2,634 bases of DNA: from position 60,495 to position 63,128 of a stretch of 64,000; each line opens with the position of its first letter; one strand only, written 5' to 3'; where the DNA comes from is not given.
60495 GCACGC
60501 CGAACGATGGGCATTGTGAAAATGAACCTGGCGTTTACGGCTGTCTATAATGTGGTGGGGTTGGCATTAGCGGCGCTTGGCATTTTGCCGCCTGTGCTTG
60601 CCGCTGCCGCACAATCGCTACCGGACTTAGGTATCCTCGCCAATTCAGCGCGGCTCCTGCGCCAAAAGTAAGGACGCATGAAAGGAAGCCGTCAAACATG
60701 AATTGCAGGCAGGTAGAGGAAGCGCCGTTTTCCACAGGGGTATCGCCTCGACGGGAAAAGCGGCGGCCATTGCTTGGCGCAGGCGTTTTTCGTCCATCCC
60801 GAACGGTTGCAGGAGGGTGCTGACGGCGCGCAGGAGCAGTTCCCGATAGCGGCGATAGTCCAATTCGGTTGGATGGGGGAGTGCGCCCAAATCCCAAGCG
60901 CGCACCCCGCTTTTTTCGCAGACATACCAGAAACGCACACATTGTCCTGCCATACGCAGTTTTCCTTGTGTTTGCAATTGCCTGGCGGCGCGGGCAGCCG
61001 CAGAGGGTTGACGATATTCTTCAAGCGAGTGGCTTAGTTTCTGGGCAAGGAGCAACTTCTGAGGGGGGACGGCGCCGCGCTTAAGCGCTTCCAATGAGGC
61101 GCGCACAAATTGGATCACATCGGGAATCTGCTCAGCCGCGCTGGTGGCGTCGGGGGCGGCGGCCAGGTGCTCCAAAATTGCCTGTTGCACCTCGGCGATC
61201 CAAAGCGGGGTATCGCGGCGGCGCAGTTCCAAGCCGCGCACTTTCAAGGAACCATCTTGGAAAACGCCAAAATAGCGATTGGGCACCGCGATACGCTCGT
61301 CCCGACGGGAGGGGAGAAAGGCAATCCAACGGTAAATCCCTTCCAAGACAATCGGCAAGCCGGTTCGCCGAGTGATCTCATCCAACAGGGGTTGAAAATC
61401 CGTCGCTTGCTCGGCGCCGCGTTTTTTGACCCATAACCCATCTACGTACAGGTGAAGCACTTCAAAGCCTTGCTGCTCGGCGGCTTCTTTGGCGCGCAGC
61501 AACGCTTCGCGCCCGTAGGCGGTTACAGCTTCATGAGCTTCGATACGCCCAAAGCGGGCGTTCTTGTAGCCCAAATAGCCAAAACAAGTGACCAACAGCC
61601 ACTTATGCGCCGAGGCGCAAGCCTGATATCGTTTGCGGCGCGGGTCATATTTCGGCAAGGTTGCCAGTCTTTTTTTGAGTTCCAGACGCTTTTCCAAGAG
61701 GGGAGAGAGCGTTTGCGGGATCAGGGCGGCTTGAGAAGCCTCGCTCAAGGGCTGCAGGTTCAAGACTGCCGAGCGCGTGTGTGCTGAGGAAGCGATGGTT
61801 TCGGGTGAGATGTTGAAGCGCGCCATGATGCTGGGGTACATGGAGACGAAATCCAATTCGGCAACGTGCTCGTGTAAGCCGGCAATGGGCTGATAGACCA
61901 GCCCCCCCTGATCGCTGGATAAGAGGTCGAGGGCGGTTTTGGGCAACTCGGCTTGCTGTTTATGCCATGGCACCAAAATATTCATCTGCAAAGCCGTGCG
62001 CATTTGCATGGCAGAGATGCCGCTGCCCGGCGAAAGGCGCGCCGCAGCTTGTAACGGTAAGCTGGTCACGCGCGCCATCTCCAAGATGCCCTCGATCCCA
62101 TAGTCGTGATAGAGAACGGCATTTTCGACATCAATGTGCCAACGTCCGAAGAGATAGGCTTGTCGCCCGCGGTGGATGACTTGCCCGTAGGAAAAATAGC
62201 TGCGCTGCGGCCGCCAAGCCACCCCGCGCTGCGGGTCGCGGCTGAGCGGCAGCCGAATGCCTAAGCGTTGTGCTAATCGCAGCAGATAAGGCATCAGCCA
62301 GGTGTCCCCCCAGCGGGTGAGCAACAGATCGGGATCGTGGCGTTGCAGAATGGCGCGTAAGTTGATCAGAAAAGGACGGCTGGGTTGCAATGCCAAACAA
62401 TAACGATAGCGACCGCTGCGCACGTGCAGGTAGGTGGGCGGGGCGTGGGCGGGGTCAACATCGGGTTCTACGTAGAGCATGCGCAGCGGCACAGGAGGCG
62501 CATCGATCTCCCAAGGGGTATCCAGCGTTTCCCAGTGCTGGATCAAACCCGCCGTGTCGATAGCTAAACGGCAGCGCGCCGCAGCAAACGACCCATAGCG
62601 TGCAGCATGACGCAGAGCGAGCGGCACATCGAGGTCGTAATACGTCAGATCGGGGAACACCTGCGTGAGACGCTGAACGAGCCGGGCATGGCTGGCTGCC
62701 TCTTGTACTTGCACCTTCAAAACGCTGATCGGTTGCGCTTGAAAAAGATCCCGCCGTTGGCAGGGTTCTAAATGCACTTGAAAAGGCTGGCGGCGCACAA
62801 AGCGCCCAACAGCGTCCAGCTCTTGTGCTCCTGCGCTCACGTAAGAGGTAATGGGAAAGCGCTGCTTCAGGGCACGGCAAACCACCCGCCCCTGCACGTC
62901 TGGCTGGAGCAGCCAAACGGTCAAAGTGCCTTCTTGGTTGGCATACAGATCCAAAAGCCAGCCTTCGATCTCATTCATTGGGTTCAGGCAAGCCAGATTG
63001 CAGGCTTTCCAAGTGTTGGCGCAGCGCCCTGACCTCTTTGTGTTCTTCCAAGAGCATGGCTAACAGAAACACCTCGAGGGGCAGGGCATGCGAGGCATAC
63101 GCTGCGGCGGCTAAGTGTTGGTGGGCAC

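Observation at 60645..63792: Candidate undescribed system: P-loop-less RecA-fold protein + 91-aa protein + exonuclease-dead family B DNA polymerase in one tight operon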

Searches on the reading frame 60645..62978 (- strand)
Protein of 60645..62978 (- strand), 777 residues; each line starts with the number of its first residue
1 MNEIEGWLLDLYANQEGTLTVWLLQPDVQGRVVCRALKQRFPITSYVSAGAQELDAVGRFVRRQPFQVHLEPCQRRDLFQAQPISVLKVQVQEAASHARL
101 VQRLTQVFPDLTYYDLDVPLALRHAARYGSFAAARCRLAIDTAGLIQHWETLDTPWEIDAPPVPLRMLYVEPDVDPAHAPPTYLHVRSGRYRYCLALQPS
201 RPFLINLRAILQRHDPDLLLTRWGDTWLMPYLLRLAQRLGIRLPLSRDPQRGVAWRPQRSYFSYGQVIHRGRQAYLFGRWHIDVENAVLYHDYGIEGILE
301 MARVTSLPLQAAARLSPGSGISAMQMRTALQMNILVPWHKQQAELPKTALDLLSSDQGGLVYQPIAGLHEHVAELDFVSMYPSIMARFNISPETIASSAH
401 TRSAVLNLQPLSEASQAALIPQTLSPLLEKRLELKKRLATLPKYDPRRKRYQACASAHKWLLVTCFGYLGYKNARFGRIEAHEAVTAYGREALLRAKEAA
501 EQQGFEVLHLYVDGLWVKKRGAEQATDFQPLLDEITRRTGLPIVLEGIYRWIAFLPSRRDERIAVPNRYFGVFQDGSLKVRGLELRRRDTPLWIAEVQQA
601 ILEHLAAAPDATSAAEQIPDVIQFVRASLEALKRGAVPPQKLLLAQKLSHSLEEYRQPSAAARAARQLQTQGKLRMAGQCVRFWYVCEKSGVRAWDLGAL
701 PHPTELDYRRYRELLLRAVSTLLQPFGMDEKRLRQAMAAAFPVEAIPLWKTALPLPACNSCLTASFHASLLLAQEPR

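Call 3: search_protein_families(library=pfam, proteins=[window:60645-62978:-], max_evalue=1)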
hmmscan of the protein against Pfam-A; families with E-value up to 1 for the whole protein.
window:60645-62978:- (777 aa): 1 family
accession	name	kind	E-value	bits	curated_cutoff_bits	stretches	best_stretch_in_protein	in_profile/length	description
PF00136.26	DNA_pol_B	-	5.6e-31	108.3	23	2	326-503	20-202/453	DNA polymerase family B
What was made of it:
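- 60645..62978 (-): PolB2: a 777-aa B-family DNA polymerase with a decayed exonuclease domain. PF00136 (call 3).
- On ImuA-ImuB-DnaE2 cassette: The polymerase is B-family (call 3).
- Checked: Gene 3 matches PF00136 (5.6e-31; call 3).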

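Call 4: search_protein_families(library=ncbifam, proteins=[window:60645-62978:-], max_evalue=1)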
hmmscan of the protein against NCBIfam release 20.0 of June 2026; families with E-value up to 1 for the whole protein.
window:60645-62978:- (777 aa): 9 families
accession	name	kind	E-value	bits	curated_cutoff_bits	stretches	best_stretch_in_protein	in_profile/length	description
NF004416.0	PRK05761.1-2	equivalog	8.5e-114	381.3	516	1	91-731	74-654/665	type B DNA-directed DNA polymerase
NF004418.0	PRK05761.1-4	subfamily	6.1e-102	342.1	692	1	37-739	31-706/717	type B DNA-directed DNA polymerase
NF004417.0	PRK05761.1-3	equivalog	3.5e-42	144.4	780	1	298-737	423-855/858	DNA-directed DNA polymerase I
NF004419.0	PRK05761.1-5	equivalog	2.6e-31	108.4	1285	1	357-731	553-918/932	DNA-directed DNA polymerase I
TIGR00592.1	pol2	superfamily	4.4e-28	97.9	239.95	1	357-690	801-1134/1176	DNA polymerase (pol2)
NF004415.0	PRK05761.1-1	equivalog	5e-26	90.8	1289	1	353-737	491-868/883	DNA-directed DNA polymerase I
NF004421.0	PRK05762.1-2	equivalog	1.5e-23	83.1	570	1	346-717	401-770/795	DNA polymerase II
NF004422.0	PRK05762.1-4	equivalog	8.8e-11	40.9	1103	1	339-605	386-662/789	DNA polymerase II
NF004420.0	PRK05762.1-1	equivalog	3e-09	36.1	1435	1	356-726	399-767/783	DNA polymerase II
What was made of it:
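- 60645..62978 (-): NF004416 at 8.5e-114, below its cutoff (call 4).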

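Call 5: search_protein_families(library=padloc, proteins=[window:60645-62978:-], max_evalue=1)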
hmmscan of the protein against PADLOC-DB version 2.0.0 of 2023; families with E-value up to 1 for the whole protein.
window:60645-62978:- (777 aa): 1 family
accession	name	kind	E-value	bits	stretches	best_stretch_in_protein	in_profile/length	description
PDLC03707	HEase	-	6.6e-22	74.5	3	465-735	1390-1654/1671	homing endonuclease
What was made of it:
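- Tried and rejected: Local Pfam, NCBIfam and PADLOC scans of the two small proteins gave nothing useful (calls 3-5).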

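Call 7: search_solved_structures(query=window:60645-62978:-, max_evalue=0.001, show_alignments=2)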
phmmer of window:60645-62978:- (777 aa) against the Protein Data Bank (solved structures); distinct sequences matched with E-value up to 0.001: 86 (the best 60 are shown).
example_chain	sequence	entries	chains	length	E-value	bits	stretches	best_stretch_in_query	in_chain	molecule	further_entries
4fm2_A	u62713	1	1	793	1.9e-44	155.3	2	300-734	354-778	DNA polymerase 1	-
4flt_A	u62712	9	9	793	1.3e-43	152.5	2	300-734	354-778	DNA polymerase 1 | Pyrococcus abyssi B family DNA polymerase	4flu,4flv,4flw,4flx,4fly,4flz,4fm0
5h12_A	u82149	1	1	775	7e-42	146.8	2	299-734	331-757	Deep Vent DNA Polymerase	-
1wns_A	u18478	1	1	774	7.2e-40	140.1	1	285-735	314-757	DNA POLYMERASE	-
6wya_A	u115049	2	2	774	7.7e-40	140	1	285-735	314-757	DNA polymerase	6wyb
4k8z_A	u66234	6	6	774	7.7e-40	140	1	285-735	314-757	DNA polymerase | DNA polymerase,DNA polymerase,DNA polymerase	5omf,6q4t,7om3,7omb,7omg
1wn7_A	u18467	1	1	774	9.3e-40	139.8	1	285-735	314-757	Family B DNA Polymerase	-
8s84_A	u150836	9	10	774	3e-39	138.1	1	285-735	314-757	DNA polymerase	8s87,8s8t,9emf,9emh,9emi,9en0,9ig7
3a2f_A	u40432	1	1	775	6.8e-39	136.9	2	299-734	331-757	DNA polymerase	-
2jgu_A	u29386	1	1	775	7.1e-39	136.8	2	299-734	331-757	DNA POLYMERASE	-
5vu5_A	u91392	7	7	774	1.5e-38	135.8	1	285-735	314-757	DNA polymerase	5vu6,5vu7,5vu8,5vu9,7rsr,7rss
4ahc_A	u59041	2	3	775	2.3e-38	135.1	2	299-734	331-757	DNA POLYMERASE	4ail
7tqw_A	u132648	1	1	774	3e-38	134.8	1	285-735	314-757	DNA polymerase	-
7rsu_A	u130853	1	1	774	3.2e-38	134.7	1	285-735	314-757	DNA polymerase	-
2vwk_A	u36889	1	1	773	4.9e-37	130.8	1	299-735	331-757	DNA POLYMERASE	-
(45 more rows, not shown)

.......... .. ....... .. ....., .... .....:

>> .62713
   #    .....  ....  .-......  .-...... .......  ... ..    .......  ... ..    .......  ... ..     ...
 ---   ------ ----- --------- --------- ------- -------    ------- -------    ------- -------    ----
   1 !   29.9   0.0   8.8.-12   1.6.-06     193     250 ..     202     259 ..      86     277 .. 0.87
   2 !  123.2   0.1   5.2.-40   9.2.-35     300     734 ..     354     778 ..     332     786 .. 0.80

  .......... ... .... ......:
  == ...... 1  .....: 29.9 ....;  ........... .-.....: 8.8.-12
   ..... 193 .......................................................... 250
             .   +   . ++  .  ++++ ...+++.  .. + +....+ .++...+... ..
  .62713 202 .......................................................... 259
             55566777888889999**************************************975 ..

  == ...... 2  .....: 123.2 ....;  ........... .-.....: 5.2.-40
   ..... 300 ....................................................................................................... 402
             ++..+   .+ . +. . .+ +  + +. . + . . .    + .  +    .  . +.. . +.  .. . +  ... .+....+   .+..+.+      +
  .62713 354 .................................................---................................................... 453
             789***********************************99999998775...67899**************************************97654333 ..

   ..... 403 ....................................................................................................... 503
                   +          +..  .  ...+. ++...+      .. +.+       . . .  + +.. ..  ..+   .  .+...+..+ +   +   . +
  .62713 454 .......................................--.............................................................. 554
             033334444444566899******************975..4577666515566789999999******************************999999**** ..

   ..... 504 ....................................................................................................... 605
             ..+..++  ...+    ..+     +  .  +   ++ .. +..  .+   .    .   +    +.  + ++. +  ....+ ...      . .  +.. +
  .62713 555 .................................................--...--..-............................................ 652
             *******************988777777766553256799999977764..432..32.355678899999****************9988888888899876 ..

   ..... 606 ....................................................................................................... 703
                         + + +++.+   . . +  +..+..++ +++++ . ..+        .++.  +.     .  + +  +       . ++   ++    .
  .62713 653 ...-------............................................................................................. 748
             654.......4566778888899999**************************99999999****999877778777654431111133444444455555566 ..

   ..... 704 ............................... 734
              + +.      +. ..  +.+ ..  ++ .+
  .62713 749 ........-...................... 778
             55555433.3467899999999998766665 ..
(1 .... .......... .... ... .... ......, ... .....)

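Call 9: find_homologous_proteins(query=window:60645-62978:-, max_evalue=1e-10)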
Query window:60645-62978:- (777 aa): 5670 proteins with E <= 1e-10 among 8000 candidates; the best 120 are listed.
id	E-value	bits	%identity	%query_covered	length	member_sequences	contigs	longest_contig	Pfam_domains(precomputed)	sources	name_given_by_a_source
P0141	0.0e+0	1765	100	100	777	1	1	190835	PF00136.27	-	-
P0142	0.0e+0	1479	86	97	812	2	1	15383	PF00136.27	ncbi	ncbi:MAG: hypothetical protein Kow0088_22070 [Anaerolineales bacterium]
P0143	0.0e+0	1353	80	97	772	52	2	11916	PF00136.27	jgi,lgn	-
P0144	0.0e+0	1346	79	97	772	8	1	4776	PF00136.27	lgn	-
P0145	0.0e+0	1341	77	98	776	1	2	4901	PF00136.27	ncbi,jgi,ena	-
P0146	0.0e+0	1319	77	97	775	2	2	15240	PF00136.27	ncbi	-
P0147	0.0e+0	1300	77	96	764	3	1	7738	PF00136.27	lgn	-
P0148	0.0e+0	1171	78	86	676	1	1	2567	PF00136.27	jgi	jgi:DNA polymerase-2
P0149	0.0e+0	1091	65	96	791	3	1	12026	PF00136.27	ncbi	-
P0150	0.0e+0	1089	65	96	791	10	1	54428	PF00136.27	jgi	-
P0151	0.0e+0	1089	65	96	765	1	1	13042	PF00136.27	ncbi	ncbi:MAG: DNA polymerase domain-containing protein [Anaerolineales bacterium]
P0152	0.0e+0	1084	65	96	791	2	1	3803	PF00136.27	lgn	-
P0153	0.0e+0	1076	65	96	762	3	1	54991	PF00136.27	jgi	jgi:DNA polymerase-2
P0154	0.0e+0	1032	62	94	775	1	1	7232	PF00136.27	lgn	-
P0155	0.0e+0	1014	61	94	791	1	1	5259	PF00136.27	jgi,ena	-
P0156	4.5e-297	1006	82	70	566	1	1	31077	PF00136.27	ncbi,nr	ncbi:MAG: hypothetical protein N3D16_00180 [Anaerolineales bacterium]|nr:hypothetical protein [Anaer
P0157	3.5e-296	1003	61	95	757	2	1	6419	PF00136.27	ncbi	-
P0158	1.8e-291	987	61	95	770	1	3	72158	PF00136.27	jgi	jgi:DNA polymerase-2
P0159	2.2e-291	987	60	95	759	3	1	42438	PF00136.27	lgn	-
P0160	4.8e-291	986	60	95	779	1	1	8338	PF00136.27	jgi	jgi:DNA polymerase II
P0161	6.9e-291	985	60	94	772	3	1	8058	PF00136.27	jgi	jgi:DNA polymerase-2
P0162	3.4e-290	983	59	97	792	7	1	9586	PF00136.27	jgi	jgi:DNA polymerase-2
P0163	1.5e-287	974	60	94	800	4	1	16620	PF00136.27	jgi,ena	-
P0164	7.3e-287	972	58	96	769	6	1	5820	PF00136.27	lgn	-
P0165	1.3e-286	971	60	95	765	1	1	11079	PF00136.27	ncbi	-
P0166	1.5e-286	971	60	94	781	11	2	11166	PF00136.27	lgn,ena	-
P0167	8.1e-286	968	59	95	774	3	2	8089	PF00136.27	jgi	jgi:DNA polymerase-2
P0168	8.1e-286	968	58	97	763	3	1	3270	PF00136.27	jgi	jgi:DNA polymerase II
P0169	8.6e-286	968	59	97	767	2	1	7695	PF00136.27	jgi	-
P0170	2.1e-285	967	60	94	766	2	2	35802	PF00136.27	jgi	jgi:DNA polymerase-2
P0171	1.5e-284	964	58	98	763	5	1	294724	PF00136.27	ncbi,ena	-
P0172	2.4e-284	963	60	96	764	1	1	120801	PF00136.27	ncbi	-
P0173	5.6e-284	962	58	97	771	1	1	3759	PF00136.27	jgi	jgi:DNA polymerase-2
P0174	8.7e-284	962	58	97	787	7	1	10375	PF00136.27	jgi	jgi:DNA polymerase-2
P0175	1.5e-283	961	57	99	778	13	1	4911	PF00136.27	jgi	jgi:DNA polymerase-2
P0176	3.8e-283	960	59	95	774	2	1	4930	PF00136.27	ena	-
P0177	3.9e-283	959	60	95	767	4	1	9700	PF00136.27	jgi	jgi:DNA polymerase-2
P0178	4.1e-283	959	60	94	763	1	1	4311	PF00136.27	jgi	jgi:DNA polymerase-2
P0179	4.1e-283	959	58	95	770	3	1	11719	PF00136.27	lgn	-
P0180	6.9e-283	959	55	97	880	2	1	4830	PF00136.27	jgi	jgi:DNA polymerase-2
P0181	1.3e-282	958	59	97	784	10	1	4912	PF00136.27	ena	-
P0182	1.5e-282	958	58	97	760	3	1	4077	PF00136.27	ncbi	-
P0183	1.8e-282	957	59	94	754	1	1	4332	PF00136.27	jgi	jgi:DNA polymerase-2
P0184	2.0e-282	957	58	95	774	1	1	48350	PF00136.27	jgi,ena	-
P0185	2.1e-282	957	59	95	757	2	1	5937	PF00136.27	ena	-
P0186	3.6e-282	956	60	94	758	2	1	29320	PF00136.27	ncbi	-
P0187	4.3e-282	956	58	98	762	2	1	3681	PF00136.27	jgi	jgi:DNA polymerase-2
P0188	5.7e-282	956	58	97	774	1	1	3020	PF00136.27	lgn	-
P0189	6.3e-282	955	59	97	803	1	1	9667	PF00136.27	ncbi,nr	ncbi:MAG TPA: DNA polymerase domain-containing protein [Anaerolineales bacterium]|nr:DNA polymerase 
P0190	1.1e-281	955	57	98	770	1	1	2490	PF00136.27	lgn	-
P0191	1.1e-281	955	59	95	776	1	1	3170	PF00136.27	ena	-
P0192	3.1e-281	953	59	96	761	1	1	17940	PF00136.27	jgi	jgi:DNA polymerase-2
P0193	5.0e-281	953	67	80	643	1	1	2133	PF00136.27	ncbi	-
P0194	7.2e-281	952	60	95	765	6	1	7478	PF00136.27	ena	-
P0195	1.1e-280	951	58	95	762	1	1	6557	PF00136.27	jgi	jgi:DNA polymerase II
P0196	3.3e-280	950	59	94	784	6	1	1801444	PF00136.27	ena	-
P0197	1.7e-279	947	58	98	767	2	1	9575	PF00136.27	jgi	jgi:DNA polymerase-2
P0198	2.1e-279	947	58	95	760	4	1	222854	PF00136.27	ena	-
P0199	2.4e-279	947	57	97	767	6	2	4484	PF00136.27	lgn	-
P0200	2.9e-279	947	59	94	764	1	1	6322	PF00136.27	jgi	jgi:DNA polymerase-2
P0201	4.9e-279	946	59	94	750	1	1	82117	PF00136.27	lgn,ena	-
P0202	1.2e-278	945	58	95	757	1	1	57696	PF00136.27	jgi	jgi:DNA polymerase II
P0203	2.6e-278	944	58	95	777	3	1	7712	PF00136.27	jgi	-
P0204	2.7e-278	943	58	94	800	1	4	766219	PF00136.27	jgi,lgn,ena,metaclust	metaclust:\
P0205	2.8e-278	943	59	97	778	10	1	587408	PF00136.27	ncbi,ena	-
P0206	2.8e-278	943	58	97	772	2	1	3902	PF00136.27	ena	-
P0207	4.5e-278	943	57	97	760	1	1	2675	PF00136.27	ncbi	-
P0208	7.3e-278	942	58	95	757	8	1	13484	PF00136.27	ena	-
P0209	8.3e-278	942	59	95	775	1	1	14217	PF00136.27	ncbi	-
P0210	1.1e-277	941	58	95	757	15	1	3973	PF00136.27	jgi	jgi:DNA polymerase-2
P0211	1.6e-277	941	58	95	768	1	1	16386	PF00136.27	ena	-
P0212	1.7e-277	941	57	96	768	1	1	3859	PF00136.27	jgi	-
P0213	2.5e-277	940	59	94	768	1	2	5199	PF00136.27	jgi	jgi:DNA polymerase-2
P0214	3.6e-277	940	57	95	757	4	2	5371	PF00136.27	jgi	jgi:DNA polymerase-2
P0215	4.2e-277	940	59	94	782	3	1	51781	PF00136.27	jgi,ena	-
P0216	4.3e-277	940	60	95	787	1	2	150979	PF00136.27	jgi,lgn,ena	-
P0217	4.6e-277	939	53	93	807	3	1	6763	PF00136.27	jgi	jgi:DNA polymerase elongation subunit (family B)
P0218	6.0e-277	939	57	98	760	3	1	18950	PF00136.27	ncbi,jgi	-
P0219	9.2e-277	938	58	95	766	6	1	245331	PF00136.27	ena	-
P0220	1.4e-276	938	59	94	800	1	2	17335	PF00136.27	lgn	-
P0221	1.6e-276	938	58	97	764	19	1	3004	PF00136.27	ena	-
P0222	1.6e-276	938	58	94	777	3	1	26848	PF00136.27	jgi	-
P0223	1.8e-276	937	59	94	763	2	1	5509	PF00136.27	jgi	jgi:DNA polymerase II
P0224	1.9e-276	937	58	97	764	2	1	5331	PF00136.27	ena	-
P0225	2.7e-276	937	57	96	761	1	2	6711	PF00136.27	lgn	-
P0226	3.2e-276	937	58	97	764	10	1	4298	PF00136.27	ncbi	-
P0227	3.3e-276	937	59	94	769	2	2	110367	PF00136.27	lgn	-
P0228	3.9e-276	936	57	97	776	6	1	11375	PF00136.27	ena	-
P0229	4.7e-276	936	59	94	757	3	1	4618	PF00136.27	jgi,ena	-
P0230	6.2e-276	936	58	95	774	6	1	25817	PF00136.27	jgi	-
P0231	1.2e-275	935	57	95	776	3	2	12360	PF00136.27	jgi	jgi:DNA polymerase-2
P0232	1.3e-275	935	57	96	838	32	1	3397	PF00136.27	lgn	-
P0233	1.4e-275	935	58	94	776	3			PF00136.27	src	-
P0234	1.6e-275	934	56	99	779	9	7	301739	PF00136.27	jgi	jgi:DNA polymerase-2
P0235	1.9e-275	934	57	96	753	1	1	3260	PF00136.27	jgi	-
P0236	2.4e-275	934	57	97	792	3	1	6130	PF00136.27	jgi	-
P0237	2.9e-275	933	57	95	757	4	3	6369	PF00136.27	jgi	jgi:DNA polymerase-2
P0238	3.8e-275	933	57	96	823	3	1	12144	PF00136.27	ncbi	-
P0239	3.8e-275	933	58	95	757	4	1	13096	PF00136.27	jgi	jgi:DNA polymerase-2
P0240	6.8e-275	932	58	96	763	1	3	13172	PF00136.27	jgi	jgi:DNA polymerase II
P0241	7.7e-275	932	57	96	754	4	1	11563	PF00136.27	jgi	jgi:DNA polymerase-2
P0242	9.6e-275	932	57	97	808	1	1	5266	PF00136.27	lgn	-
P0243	1.2e-274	931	57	95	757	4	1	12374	PF00136.27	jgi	jgi:DNA polymerase-2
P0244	1.2e-274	931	57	96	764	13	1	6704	PF00136.27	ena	-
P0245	1.2e-274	931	57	97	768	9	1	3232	PF00136.27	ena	-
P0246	1.3e-274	931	58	95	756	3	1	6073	PF00136.27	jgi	jgi:DNA polymerase-2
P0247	1.7e-274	931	58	94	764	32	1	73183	PF00136.27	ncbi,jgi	ncbi:MAG: DNA polymerase domain-containing protein [Anaerolineales bacterium]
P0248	2.1e-274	931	58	94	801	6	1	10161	PF00136.27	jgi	jgi:DNA polymerase-2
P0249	2.3e-274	931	59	95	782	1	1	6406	PF00136.27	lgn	-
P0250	2.3e-274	930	58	94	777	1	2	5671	PF00136.27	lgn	-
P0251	2.3e-274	930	57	95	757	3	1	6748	PF00136.27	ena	-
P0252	2.5e-274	930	57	95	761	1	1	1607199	PF00136.27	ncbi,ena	-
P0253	2.6e-274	930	57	97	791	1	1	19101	PF00136.27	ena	-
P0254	3.3e-274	930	58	98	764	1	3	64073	PF00136.27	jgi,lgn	jgi:DNA polymerase-2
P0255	3.5e-274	930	58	95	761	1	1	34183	PF00136.27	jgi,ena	-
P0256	5.0e-274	929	58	94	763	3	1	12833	PF00136.27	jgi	jgi:DNA polymerase II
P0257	5.0e-274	929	58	94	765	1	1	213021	PF00136.27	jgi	jgi:DNA polymerase-2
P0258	5.8e-274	929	58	95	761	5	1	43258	PF00136.27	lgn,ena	-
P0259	6.5e-274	929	58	94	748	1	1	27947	PF00136.27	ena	-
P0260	7.1e-274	929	58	97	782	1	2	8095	PF00136.27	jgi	jgi:DNA polymerase-2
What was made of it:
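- Some sources label homologs 'DNA polymerase II' (call 9).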
